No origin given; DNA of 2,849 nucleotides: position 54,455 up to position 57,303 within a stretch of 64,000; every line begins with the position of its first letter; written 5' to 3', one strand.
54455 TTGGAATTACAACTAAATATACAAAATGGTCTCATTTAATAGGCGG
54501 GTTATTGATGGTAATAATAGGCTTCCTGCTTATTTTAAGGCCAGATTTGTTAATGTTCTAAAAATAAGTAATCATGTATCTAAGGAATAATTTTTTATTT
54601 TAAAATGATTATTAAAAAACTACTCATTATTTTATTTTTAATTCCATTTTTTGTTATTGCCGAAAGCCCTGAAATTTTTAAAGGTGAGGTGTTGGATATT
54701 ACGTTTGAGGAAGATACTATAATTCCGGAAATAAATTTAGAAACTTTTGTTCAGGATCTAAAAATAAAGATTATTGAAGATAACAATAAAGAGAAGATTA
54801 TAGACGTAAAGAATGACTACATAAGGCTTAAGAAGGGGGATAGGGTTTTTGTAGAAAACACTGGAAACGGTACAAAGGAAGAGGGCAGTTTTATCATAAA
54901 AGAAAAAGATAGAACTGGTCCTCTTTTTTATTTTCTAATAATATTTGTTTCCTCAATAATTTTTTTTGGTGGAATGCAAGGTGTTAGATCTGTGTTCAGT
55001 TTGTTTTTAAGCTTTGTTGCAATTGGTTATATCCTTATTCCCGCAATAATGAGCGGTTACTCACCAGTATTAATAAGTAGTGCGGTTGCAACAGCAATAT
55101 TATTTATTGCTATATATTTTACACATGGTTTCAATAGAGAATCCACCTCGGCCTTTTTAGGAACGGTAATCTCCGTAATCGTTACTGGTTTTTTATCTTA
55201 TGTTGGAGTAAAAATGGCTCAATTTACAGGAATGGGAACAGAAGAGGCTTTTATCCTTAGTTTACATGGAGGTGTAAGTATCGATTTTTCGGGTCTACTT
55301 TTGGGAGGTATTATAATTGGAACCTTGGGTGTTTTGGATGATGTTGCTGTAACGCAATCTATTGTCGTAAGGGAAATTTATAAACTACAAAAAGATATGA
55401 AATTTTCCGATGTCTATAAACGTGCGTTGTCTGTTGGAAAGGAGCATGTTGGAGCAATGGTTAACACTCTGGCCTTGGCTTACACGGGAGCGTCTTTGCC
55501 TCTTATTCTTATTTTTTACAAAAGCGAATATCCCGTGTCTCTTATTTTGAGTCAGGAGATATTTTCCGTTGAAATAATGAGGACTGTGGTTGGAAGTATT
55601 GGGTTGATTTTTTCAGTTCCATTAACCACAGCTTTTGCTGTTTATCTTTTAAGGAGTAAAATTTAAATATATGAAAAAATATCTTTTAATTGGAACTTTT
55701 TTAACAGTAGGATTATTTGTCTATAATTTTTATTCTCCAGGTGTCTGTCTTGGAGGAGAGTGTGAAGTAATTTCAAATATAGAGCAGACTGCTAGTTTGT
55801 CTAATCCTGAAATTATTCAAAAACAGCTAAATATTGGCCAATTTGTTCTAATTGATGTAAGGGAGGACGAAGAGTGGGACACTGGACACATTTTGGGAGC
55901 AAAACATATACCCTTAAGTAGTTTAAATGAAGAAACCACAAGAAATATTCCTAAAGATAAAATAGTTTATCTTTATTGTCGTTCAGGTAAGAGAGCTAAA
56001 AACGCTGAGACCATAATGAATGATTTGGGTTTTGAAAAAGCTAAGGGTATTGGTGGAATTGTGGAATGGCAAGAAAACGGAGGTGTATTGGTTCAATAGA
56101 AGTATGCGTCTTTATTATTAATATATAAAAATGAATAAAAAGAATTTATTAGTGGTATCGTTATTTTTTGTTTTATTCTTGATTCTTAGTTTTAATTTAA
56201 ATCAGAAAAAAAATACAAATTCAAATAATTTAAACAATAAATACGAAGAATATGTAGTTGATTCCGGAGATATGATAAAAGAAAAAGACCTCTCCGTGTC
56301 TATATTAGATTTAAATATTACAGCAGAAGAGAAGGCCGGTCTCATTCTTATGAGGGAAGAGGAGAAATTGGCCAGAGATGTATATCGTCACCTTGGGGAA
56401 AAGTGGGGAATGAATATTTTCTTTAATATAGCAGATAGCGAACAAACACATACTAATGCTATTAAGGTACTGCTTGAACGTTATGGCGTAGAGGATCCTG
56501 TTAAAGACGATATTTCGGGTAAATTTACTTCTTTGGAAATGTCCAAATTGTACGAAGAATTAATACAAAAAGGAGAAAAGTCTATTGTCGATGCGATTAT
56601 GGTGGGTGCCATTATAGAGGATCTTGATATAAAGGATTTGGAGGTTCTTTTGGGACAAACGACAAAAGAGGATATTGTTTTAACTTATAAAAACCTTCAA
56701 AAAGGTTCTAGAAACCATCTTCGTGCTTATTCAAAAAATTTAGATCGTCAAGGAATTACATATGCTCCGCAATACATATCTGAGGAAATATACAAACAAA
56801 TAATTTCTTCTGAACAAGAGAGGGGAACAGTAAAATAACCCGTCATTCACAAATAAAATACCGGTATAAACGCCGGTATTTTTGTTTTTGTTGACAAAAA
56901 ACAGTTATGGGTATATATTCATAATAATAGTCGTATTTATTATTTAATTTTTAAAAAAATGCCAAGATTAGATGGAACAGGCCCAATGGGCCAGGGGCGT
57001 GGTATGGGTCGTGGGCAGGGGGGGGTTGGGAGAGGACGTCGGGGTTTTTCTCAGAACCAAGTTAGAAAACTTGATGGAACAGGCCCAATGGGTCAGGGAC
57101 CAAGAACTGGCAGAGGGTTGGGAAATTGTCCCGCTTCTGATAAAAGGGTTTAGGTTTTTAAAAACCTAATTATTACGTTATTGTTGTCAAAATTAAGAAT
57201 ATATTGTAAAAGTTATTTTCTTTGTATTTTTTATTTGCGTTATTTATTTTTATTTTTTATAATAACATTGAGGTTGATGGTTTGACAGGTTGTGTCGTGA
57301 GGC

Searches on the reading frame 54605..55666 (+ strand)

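Call 7: search_protein_families(library=pfam, proteins=[window:54605-55666:+])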
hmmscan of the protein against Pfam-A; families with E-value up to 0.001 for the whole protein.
window:54605-55666:+ (353 aa): 1 family
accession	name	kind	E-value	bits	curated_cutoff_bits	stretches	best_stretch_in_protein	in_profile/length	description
PF07907.16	YibE_F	-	1.2e-68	231.7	27.2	1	107-346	1-240/241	YibE/F-like protein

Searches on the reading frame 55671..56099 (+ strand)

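Call 7: search_protein_families(library=pfam, proteins=[window:55671-56099:+])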
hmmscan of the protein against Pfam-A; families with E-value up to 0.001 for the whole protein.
window:55671-56099:+ (142 aa): 1 family
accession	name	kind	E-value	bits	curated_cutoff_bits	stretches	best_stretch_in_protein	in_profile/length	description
PF00581.25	Rhodanese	-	4.4e-17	62.8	22.2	1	47-135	3-101/102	Rhodanese-like domain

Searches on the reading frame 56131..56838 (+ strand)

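Call 7: search_protein_families(library=pfam, proteins=[window:56131-56838:+])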
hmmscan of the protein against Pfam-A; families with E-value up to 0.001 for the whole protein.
window:56131-56838:+ (235 aa): 1 family
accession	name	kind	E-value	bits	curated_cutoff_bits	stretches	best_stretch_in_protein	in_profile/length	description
PF09968.15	DUF2202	-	2.9e-61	206.4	22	1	67-228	1-162/162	Uncharacterized protein domain (DUF2202)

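Call 8: search_protein_families(library=ncbifam, proteins=[window:56131-56838:+])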
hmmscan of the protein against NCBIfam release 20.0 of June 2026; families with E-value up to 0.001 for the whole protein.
window:56131-56838:+ (235 aa): 0 families

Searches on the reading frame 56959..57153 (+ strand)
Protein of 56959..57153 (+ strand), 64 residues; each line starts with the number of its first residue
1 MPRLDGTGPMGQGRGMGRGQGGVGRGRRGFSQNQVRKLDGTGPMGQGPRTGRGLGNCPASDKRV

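Call 7: search_protein_families(library=pfam, proteins=[window:56959-57153:+])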
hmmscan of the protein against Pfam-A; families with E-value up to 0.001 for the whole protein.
window:56959-57153:+ (64 aa): 1 family
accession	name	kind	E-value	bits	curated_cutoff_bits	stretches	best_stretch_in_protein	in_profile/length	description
PF17253.7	DUF5320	-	2.1e-10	42.1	27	1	38-61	4-27/99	Family of unknown function (DUF5320)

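Call 8: search_protein_families(library=ncbifam, proteins=[window:56959-57153:+])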
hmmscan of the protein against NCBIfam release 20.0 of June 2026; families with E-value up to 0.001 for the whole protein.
window:56959-57153:+ (64 aa): 0 families
